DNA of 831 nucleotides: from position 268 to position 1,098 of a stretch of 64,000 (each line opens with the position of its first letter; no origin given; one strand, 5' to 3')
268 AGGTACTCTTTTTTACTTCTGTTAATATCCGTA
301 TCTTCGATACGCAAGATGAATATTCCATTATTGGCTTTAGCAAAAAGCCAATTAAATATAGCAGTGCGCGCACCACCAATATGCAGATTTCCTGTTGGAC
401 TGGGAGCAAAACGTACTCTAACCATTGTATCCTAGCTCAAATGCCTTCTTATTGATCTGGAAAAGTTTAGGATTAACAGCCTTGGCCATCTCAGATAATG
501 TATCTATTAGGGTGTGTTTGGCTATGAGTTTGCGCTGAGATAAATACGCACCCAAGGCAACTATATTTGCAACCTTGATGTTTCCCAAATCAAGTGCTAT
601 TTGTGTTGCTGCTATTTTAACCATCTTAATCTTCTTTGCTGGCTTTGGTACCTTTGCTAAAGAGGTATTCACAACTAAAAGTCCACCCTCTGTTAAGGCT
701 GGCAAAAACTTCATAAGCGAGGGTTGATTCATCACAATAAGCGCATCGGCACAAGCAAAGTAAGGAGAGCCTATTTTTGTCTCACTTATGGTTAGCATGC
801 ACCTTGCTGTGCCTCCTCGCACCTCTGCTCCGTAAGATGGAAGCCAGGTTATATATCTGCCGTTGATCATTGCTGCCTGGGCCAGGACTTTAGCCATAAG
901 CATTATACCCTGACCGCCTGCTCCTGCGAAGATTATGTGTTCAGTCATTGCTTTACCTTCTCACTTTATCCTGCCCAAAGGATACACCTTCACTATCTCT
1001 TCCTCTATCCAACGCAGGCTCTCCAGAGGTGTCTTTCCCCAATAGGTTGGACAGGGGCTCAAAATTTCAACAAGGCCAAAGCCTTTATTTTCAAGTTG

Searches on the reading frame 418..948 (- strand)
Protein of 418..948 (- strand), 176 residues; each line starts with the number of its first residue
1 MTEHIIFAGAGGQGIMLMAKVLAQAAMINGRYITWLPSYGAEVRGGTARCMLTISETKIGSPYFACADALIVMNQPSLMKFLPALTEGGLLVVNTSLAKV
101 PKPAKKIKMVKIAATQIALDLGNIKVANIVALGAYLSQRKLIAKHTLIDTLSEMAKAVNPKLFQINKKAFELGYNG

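Call 69: find_encoding_contigs(protein=window:418-948:-, flank=10000, max_places=2)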
Protein window:418-948:- (176 aa): 5 contigs read that carry it; 2 places shown.
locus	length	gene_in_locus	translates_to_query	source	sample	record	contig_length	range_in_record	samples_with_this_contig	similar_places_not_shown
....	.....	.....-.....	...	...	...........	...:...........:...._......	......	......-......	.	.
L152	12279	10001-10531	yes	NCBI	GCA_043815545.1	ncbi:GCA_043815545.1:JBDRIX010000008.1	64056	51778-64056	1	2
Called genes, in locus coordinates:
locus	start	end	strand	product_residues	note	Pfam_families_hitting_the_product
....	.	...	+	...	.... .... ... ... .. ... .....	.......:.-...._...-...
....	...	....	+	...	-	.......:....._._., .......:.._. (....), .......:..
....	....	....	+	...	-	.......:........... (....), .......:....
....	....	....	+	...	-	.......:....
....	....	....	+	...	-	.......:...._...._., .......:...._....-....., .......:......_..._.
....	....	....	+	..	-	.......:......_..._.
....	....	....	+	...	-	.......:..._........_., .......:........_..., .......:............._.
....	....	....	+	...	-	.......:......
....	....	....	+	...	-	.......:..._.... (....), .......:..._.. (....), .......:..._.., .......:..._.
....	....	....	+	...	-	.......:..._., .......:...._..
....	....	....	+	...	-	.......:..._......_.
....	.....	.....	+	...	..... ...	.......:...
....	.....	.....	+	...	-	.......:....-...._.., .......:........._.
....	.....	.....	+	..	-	-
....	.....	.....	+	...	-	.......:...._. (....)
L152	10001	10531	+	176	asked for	PF01558:POR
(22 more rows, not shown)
